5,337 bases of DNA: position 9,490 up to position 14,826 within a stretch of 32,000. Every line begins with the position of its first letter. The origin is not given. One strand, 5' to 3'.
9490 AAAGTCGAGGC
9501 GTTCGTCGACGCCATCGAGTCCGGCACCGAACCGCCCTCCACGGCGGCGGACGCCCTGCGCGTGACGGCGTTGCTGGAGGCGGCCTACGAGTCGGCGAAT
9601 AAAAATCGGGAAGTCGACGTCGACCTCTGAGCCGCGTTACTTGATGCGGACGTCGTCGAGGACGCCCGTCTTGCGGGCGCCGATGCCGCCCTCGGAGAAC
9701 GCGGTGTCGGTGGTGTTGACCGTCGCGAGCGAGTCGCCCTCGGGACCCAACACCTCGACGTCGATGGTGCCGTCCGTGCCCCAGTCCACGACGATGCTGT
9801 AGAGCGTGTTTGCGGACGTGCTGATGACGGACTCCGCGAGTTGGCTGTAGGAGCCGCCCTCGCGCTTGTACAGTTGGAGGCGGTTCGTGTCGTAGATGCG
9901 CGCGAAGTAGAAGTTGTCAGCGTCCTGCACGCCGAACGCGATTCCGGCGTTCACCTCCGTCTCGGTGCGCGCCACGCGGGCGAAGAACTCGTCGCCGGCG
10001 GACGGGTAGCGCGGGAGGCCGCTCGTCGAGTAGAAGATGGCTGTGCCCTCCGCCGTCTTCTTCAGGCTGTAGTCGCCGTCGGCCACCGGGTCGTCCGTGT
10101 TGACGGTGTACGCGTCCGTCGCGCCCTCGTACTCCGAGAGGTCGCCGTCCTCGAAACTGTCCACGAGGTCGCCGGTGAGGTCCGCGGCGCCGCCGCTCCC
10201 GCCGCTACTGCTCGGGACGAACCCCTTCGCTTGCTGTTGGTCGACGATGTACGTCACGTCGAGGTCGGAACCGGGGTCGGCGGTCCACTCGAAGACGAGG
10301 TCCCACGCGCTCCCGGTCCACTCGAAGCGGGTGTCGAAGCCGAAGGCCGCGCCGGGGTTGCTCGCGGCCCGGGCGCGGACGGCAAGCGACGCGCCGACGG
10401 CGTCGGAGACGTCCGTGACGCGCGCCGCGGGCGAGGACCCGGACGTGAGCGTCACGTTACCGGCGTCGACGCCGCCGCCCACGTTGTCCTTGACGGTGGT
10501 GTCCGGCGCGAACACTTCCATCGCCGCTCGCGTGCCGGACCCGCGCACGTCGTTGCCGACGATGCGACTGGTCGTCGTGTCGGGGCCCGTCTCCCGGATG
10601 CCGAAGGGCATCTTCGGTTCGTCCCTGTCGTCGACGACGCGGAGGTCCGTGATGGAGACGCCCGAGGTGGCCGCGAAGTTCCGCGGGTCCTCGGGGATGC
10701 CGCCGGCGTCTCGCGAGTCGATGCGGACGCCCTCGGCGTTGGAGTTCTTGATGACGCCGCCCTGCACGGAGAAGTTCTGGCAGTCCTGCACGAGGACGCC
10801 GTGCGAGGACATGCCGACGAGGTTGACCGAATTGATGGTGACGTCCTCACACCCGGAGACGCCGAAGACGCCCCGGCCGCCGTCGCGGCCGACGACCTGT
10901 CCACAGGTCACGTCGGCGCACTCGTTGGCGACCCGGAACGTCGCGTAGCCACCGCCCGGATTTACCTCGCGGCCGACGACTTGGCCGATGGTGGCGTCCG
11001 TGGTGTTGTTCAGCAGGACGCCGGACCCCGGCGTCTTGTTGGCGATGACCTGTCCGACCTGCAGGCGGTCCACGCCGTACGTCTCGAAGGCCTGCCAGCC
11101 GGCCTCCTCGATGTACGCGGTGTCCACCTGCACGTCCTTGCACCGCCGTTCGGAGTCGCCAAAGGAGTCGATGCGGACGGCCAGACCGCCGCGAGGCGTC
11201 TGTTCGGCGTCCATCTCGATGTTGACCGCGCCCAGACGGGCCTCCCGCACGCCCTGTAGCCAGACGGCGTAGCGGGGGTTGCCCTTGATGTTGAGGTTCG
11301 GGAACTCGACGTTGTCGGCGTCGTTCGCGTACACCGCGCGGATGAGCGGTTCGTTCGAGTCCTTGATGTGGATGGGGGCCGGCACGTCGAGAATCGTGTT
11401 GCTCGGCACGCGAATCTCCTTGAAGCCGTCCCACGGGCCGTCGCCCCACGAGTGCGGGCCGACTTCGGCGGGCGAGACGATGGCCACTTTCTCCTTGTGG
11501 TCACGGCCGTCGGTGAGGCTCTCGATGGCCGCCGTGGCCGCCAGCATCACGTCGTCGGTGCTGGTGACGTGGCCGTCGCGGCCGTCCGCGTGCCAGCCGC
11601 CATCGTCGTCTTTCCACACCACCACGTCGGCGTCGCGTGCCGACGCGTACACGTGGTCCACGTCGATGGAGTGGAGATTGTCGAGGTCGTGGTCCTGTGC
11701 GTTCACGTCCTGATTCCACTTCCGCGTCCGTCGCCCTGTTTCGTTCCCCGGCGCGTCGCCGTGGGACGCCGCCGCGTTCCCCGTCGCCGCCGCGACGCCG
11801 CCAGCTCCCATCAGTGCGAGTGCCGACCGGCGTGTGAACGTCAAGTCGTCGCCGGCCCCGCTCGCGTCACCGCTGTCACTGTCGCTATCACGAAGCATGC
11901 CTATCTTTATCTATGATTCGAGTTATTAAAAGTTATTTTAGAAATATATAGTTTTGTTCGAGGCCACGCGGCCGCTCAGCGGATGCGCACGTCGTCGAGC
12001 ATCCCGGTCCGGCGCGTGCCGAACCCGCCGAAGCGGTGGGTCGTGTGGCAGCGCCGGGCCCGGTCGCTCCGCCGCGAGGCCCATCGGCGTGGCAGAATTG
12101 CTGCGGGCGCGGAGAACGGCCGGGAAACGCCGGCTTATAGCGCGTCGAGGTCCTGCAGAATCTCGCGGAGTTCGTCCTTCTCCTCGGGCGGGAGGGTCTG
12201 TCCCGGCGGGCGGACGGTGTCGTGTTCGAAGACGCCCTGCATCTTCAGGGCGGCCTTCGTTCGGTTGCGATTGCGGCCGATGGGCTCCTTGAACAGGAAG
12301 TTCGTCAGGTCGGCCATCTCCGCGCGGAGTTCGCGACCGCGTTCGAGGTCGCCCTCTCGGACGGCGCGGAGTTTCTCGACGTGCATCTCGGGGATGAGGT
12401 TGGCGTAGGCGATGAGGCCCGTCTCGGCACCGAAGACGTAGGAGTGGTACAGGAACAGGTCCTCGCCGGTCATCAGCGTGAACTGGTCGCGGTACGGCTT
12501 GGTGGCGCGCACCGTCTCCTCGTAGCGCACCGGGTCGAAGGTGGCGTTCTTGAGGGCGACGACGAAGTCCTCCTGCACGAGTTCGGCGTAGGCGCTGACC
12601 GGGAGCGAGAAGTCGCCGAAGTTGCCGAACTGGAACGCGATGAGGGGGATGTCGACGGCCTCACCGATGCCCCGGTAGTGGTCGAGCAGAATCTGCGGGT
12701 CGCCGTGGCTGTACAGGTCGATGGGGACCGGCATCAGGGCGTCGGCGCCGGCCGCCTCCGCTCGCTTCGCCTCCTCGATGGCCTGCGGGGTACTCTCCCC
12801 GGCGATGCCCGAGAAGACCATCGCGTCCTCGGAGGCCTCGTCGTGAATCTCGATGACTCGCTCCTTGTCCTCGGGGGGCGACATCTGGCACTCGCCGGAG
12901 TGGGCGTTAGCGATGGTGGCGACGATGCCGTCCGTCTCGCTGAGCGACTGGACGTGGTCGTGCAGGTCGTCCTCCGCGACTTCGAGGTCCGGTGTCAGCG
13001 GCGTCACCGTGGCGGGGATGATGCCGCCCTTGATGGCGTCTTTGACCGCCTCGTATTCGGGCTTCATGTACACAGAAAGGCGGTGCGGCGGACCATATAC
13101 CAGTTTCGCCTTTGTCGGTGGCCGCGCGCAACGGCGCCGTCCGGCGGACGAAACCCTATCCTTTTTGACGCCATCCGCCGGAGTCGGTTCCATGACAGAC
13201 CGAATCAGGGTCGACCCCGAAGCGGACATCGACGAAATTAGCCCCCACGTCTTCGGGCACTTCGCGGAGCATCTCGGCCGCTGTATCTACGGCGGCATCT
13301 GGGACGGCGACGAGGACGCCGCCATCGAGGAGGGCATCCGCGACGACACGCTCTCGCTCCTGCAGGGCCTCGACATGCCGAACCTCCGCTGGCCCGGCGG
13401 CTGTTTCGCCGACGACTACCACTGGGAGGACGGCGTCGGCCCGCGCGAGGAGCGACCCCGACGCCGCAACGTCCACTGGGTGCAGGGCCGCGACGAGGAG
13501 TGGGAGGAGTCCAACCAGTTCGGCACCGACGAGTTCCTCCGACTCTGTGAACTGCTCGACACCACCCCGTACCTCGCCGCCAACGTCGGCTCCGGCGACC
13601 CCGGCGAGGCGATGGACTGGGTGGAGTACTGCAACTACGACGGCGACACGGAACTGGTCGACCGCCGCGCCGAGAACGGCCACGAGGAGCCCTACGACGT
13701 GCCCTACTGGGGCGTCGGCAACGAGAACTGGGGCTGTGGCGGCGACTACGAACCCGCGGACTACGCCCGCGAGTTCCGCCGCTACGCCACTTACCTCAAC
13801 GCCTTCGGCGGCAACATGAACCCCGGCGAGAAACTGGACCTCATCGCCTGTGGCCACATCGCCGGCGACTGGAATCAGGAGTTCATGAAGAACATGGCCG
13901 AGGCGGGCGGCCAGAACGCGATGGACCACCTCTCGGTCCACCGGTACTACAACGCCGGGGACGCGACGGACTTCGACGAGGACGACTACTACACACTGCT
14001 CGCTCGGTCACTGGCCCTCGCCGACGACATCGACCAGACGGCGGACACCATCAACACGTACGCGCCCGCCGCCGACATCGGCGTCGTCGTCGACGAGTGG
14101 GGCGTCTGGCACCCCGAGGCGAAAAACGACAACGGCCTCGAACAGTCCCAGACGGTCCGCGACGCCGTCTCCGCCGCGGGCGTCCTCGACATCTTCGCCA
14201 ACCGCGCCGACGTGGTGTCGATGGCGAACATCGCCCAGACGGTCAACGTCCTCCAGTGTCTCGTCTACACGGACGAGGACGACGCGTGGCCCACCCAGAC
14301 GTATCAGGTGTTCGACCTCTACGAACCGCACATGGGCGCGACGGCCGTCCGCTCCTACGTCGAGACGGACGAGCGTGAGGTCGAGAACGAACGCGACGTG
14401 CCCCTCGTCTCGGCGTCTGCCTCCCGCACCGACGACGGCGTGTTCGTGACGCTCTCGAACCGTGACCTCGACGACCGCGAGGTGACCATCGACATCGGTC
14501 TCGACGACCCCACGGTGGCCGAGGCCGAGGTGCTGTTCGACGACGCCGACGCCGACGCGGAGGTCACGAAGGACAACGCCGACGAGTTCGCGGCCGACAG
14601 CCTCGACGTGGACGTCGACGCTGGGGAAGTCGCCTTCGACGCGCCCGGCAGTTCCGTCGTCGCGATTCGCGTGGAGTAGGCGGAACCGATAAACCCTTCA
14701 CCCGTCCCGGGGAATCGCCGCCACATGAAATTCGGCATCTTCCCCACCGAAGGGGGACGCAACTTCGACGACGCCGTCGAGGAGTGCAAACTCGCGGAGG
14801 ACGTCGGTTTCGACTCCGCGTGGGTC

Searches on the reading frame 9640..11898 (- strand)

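Call 31: search_protein_families(library=pfam, proteins=[window:9640-11898:-], max_evalue=0.001)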
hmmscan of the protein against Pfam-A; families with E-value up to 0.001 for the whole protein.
window:9640-11898:- (753 aa): 1 family
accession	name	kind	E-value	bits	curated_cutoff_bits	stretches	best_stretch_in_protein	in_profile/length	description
PF13229.12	Beta_helix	-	2.5e-06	27.6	25.9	0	346-396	4-54/158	Right handed beta helix region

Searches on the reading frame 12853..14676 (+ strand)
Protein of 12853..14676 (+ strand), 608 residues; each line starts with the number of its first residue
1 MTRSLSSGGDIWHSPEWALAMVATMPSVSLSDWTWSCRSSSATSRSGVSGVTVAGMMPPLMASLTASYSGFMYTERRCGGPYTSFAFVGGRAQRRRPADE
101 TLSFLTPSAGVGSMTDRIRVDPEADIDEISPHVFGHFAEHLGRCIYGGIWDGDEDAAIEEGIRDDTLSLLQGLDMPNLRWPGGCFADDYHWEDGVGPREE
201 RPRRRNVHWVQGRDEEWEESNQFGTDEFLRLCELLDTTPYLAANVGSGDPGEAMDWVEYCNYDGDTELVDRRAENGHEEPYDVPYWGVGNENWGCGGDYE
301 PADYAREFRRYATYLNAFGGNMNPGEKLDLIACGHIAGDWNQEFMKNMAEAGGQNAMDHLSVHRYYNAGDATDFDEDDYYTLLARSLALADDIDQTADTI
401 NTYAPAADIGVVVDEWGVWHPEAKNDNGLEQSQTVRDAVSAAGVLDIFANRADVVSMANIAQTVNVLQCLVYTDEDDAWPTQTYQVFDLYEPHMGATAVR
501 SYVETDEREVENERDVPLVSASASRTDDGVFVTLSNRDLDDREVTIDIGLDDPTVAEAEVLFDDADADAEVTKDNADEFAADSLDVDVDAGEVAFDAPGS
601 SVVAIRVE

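Call 31: search_protein_families(library=pfam, proteins=[window:12853-14676:+], max_evalue=0.001)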
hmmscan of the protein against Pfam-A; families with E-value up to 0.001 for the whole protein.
window:12853-14676:+ (608 aa): 2 families
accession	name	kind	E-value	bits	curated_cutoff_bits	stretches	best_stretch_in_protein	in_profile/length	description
PF06964.18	Alpha-L-AF_C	-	6e-33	114.8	27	1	414-601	1-165/165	Alpha-L-arabinofuranosidase C-terminal domain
PF22848.2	ASD1_dom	-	4.6e-05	23.5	22.2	0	253-292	110-150/239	Alpha-L-arabinofuranosidase 1 domain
